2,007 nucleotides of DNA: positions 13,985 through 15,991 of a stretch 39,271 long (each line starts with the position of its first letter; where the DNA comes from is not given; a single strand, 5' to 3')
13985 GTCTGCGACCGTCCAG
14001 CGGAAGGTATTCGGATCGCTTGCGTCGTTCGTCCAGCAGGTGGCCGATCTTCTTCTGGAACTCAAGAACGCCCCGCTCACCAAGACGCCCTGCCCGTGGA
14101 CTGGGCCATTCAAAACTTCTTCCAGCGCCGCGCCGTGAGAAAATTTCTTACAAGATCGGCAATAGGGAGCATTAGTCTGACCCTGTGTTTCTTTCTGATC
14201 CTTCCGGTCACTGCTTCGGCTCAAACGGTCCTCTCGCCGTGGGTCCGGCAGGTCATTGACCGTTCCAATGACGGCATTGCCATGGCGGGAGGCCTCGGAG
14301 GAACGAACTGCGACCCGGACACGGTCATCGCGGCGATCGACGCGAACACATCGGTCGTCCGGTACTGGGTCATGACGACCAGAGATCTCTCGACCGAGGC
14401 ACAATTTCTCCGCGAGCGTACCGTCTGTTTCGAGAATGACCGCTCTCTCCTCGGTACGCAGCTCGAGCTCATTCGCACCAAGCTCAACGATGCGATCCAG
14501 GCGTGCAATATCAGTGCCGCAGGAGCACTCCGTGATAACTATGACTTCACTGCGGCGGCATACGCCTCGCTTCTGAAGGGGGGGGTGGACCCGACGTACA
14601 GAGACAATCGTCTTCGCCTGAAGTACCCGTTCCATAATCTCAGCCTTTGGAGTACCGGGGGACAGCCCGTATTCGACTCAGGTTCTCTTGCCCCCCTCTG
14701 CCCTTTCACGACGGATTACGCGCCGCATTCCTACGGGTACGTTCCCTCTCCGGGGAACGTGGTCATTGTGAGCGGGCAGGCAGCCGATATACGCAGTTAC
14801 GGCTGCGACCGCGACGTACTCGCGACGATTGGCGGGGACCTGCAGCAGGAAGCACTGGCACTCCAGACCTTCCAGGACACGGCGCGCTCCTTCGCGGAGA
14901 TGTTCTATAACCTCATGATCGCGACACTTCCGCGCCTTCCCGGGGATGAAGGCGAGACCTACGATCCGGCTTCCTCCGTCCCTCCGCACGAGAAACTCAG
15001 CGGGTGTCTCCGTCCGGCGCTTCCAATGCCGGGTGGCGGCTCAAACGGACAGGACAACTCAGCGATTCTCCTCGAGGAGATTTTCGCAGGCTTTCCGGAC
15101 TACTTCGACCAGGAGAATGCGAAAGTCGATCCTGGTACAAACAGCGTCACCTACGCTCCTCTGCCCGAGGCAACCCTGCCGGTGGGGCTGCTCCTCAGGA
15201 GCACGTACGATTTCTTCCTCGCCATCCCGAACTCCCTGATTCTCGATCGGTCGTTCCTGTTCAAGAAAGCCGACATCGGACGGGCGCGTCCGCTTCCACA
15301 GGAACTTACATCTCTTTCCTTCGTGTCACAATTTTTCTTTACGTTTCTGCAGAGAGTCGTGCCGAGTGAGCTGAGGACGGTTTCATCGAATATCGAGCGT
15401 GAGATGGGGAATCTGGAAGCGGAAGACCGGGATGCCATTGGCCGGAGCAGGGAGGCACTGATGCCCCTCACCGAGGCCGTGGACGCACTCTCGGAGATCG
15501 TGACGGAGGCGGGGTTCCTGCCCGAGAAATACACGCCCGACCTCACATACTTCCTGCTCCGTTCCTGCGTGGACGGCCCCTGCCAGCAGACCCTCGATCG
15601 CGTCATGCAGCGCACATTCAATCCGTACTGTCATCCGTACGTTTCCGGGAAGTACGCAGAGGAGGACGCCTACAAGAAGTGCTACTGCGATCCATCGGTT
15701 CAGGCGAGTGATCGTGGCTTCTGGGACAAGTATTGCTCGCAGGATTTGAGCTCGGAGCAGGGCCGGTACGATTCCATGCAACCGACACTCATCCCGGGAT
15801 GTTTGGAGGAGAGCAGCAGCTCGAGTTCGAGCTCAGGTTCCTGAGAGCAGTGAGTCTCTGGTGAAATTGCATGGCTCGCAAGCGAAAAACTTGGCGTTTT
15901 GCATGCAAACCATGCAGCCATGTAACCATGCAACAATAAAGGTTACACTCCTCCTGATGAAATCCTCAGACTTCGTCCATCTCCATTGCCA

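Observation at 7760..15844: Translationally coupled five-gene operon encoding only exported, Cys-rich orphan proteins - candidate novel extracytoplasmic system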

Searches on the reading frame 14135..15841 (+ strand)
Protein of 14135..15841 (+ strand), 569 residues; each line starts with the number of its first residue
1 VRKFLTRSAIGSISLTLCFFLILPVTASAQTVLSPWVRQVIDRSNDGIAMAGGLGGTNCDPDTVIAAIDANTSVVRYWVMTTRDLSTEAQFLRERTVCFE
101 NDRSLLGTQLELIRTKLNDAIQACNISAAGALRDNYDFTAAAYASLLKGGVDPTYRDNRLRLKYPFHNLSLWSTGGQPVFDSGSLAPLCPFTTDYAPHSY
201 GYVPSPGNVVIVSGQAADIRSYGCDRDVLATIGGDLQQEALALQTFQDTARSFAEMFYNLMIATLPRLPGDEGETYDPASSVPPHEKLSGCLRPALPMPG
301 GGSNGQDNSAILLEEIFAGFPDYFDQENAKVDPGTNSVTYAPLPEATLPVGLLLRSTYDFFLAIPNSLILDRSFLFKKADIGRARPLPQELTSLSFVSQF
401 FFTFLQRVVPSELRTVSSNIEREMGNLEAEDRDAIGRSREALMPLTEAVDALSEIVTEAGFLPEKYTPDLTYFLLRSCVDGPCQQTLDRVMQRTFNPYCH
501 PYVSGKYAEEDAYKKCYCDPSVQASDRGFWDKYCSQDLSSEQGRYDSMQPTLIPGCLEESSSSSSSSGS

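Call 3: search_protein_families(library=pfam, proteins=[window:14135-15841:+], max_evalue=1)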
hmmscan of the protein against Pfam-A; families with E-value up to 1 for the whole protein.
window:14135-15841:+ (569 aa): 0 families

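Call 4: search_protein_families(library=ncbifam, proteins=[window:14135-15841:+], max_evalue=1)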
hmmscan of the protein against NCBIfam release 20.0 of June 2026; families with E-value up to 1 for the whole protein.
window:14135-15841:+ (569 aa): 0 families

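Call 23: search_solved_structures(query=A3, max_evalue=10)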
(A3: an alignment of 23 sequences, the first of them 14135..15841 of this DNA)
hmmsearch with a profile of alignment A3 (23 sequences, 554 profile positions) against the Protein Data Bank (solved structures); distinct sequences matched with E-value up to 10: 3.
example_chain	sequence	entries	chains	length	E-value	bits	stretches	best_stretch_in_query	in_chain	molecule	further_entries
5oi7_A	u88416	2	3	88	0.82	11.4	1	387-447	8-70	Centrosomal protein of 85 kDa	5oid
1aep_A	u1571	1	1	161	2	10.2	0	216-258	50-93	APOLIPOPHORIN III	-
9ugr_A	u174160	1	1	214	2.2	10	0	216-264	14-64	Syn-F4-Link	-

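Call 44: search_protein_families(library=phrogs, proteins=[window:14135-15841:+], max_evalue=0.1)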
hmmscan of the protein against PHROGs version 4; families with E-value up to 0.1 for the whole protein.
window:14135-15841:+ (569 aa): 0 families

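Call 45: search_protein_families(library=padloc, proteins=[window:14135-15841:+], max_evalue=0.1)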
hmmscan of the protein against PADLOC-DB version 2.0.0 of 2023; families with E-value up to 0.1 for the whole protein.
window:14135-15841:+ (569 aa): 0 families

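Call 73: search_protein_families(library=pfam, alignment_id=A3, max_evalue=1)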
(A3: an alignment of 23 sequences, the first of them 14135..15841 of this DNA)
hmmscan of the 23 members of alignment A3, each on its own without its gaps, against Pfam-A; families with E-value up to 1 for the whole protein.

A. member 1, window:14135-15841:+ (569 aa): 0 families

B. families by the number of members that match (of 23 scanned): 17 families
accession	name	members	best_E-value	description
PF03623.18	Focal_AT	1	0.011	Focal adhesion targeting region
PF02600.21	DsbB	1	0.018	Disulfide bond formation protein DsbB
PF14678.12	FANCI_S4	1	0.018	FANCI solenoid 4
PF18084.6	ARTD15_N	1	0.019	ARTD15 N-terminal domain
PF24564.1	DUF7605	1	0.031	Domain of unknown function (DUF7605)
PF21408.2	MTR4-like_stalk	1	0.04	Exosome RNA helicase MTR4-like, stalk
PF04589.18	RFX1_trans_act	1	0.062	RFX1 transcription activation region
PF20492.3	ERM_helical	1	0.075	Ezrin/radixin/moesin, alpha-helical domain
PF24487.1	NDC80_loop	1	0.086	Kinetochore protein NDC80 loop region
PF04108.17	ATG17_like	1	0.096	Autophagy protein ATG17-like domain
PF21692.3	Talin_R4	1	0.1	Talin, R4 domain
PF24516.1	ARM_KNTC1_2nd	1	0.16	KNTC1 second ARM-repeats domain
PF00482.28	T2SSF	1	0.2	Type II secretion system (T2SS), protein F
PF03206.19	NifW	1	0.21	Nitrogen fixation protein NifW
PF06517.16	Orthopox_A43R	1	0.22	Orthopoxvirus A43R protein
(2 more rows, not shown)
